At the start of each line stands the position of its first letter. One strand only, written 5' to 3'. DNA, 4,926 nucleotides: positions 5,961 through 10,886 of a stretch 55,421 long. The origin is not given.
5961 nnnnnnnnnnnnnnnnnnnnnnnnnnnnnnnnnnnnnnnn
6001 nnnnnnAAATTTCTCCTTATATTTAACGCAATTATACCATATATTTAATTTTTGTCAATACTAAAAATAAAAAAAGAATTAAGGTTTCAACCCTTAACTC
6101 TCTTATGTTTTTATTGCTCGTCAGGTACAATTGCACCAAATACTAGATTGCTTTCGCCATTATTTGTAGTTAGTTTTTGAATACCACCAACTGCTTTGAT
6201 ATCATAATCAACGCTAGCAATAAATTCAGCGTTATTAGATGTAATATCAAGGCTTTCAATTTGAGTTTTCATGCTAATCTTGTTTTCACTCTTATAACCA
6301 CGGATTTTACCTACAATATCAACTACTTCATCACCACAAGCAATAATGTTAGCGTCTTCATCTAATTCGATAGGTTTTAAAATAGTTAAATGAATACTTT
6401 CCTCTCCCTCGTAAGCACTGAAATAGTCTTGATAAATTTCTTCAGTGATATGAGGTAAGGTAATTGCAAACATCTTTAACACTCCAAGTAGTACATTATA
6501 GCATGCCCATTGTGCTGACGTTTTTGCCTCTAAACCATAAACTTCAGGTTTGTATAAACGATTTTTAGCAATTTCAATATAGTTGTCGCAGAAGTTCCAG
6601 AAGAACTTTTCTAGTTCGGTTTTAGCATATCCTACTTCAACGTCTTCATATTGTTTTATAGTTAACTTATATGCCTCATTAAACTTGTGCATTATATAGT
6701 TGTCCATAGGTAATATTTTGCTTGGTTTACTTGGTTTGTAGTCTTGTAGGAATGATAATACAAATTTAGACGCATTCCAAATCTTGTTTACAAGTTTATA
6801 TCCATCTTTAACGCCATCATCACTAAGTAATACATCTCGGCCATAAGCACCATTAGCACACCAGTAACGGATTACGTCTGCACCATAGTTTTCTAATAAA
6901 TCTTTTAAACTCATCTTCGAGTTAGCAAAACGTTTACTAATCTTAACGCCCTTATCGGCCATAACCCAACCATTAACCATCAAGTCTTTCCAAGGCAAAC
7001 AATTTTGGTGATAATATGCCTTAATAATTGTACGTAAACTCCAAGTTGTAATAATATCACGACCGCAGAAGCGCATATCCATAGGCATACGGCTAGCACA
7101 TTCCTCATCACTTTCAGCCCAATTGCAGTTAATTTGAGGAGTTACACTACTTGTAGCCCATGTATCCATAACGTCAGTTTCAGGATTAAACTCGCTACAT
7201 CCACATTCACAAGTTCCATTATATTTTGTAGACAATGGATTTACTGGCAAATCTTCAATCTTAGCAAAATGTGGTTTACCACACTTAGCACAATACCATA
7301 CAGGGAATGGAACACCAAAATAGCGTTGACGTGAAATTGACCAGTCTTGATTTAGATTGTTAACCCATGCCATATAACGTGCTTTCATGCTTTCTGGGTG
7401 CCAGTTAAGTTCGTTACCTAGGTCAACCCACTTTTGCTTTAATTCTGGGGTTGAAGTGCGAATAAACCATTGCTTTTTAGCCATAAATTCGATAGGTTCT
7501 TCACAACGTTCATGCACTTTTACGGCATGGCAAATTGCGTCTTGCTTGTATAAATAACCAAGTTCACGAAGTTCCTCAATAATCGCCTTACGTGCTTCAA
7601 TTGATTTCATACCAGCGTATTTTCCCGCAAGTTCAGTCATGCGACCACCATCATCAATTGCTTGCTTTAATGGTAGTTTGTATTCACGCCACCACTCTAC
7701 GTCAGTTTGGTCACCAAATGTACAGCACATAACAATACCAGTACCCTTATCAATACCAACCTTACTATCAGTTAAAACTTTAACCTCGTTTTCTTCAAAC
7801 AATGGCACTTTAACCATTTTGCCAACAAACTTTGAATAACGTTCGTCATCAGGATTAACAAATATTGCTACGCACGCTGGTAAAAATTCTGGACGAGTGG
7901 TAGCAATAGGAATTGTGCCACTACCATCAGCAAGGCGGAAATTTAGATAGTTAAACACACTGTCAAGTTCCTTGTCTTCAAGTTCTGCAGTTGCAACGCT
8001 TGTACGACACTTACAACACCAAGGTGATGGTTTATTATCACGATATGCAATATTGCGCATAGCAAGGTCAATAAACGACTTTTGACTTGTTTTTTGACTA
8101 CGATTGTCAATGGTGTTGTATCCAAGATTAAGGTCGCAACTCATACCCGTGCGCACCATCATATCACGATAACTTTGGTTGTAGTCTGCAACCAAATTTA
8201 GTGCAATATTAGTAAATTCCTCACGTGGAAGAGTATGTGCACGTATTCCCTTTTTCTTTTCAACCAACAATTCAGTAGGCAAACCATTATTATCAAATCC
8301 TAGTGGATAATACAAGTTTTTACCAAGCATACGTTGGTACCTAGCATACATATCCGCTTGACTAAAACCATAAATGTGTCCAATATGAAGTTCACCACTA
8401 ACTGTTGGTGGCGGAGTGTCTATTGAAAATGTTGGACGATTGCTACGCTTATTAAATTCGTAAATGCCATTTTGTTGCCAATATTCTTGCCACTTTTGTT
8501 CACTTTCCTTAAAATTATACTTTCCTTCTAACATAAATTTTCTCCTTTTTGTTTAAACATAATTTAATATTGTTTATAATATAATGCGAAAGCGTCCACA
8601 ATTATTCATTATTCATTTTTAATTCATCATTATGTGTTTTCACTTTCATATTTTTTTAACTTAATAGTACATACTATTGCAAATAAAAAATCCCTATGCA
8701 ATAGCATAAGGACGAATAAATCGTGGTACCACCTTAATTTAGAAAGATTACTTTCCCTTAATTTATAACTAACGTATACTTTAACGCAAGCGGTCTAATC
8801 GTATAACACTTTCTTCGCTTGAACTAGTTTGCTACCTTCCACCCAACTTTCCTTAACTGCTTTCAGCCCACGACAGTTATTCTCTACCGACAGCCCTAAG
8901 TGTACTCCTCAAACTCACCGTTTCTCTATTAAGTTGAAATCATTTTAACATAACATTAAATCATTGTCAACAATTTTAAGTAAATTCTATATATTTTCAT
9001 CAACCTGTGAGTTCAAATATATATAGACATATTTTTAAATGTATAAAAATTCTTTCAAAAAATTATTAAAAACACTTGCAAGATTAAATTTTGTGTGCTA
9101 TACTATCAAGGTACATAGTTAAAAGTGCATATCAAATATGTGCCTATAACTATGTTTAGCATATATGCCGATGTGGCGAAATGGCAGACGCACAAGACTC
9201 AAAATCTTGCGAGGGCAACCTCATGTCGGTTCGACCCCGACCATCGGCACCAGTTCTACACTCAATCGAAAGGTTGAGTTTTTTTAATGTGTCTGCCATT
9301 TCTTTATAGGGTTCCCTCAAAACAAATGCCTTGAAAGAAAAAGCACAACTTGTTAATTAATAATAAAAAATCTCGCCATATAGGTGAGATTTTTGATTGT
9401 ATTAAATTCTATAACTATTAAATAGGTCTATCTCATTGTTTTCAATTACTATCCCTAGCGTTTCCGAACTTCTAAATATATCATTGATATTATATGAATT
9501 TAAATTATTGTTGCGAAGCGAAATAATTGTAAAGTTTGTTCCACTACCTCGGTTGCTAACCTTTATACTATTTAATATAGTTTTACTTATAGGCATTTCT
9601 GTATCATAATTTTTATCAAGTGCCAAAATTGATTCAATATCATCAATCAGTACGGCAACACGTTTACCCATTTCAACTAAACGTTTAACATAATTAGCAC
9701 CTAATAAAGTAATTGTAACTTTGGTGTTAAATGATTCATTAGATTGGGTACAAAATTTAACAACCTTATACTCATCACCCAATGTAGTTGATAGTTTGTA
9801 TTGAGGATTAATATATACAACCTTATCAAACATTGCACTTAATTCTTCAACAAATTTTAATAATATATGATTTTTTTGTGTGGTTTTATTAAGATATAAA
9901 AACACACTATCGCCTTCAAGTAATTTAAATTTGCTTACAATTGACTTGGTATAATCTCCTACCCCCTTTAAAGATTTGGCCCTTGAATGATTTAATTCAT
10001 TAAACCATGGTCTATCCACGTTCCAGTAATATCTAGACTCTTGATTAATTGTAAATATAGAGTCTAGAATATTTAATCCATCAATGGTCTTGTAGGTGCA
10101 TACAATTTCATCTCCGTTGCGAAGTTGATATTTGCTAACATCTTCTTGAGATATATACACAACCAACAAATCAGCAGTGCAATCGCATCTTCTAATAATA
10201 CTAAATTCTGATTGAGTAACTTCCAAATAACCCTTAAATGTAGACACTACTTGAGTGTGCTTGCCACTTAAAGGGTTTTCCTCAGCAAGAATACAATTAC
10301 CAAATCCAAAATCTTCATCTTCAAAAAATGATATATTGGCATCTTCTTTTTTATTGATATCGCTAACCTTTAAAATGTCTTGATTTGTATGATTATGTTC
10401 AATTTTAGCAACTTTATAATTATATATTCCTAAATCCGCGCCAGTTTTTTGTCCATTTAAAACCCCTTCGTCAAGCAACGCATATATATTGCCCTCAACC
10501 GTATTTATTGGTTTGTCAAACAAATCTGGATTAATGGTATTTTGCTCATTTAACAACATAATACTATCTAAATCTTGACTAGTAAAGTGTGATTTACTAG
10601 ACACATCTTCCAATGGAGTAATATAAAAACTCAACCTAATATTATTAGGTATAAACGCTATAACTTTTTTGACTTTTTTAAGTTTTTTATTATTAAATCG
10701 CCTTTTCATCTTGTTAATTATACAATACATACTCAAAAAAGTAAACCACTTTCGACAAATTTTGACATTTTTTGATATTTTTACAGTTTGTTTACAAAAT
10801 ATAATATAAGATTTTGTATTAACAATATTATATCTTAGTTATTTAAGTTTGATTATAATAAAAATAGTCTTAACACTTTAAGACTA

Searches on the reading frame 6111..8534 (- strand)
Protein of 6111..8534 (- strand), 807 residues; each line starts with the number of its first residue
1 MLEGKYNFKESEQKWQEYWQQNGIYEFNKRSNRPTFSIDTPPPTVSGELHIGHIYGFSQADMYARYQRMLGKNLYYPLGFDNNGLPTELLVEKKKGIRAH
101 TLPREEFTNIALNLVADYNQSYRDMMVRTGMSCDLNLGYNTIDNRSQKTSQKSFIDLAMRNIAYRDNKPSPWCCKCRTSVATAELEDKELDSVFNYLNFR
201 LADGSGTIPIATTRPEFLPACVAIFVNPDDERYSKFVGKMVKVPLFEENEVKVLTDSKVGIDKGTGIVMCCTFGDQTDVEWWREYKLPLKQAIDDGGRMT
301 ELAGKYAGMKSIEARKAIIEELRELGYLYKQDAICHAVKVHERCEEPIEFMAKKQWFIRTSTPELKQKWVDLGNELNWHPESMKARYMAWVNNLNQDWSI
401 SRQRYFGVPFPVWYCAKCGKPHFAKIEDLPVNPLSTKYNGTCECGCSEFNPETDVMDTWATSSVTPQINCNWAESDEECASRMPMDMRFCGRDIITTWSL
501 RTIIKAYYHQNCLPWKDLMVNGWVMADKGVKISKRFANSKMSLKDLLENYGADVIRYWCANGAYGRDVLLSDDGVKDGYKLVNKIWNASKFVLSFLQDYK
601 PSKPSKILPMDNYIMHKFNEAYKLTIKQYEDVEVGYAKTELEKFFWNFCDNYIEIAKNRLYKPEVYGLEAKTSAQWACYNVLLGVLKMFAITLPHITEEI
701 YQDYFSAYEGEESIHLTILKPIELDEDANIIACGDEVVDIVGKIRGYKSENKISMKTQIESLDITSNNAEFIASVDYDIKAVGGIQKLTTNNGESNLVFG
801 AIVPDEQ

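Call 36: search_protein_families(library=pfam, proteins=[window:6111-8534:-])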
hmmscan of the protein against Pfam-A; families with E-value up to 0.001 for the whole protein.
window:6111-8534:- (807 aa): 4 families
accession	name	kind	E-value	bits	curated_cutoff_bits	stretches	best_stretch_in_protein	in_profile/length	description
PF00133.28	tRNA-synt_1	-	4.4e-80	269.9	22.7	1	14-570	1-413/414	tRNA synthetases class I (I, L, M and V)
PF08264.19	Anticodon_1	-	7.8e-26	91.2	25.1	1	611-760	1-145/148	Anticodon-binding domain of tRNA ligase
PF09334.17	tRNA-synt_1g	-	9.7e-17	61.2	20.1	1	38-179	3-129/391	tRNA synthetases class I (M)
PF13603.12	tRNA-synt_1_2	-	1.2e-05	25.3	25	1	236-299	84-146/185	Leucyl-tRNA synthetase, editing domain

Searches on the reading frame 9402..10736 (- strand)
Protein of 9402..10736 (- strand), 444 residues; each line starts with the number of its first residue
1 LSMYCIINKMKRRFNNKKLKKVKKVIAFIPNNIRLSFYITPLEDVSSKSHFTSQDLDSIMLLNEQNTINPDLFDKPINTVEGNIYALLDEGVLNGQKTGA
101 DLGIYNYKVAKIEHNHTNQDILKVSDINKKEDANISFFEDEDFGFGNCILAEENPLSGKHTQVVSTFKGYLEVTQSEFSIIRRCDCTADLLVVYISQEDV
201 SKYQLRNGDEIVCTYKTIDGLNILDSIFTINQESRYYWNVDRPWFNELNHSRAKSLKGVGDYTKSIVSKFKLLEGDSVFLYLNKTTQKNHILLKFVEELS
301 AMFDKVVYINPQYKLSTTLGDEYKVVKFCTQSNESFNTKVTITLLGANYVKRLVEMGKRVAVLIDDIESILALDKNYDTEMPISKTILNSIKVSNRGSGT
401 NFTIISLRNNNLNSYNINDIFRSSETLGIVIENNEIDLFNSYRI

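Call 36: search_protein_families(library=pfam, proteins=[window:9402-10736:-])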
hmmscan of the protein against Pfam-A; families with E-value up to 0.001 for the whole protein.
window:9402-10736:- (444 aa): 1 family
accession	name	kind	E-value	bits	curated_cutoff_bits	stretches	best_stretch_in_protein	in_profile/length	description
PF07497.18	Rho_RNA_bind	-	2.5e-07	30.8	27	1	168-217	2-51/73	Rho termination factor, RNA-binding domain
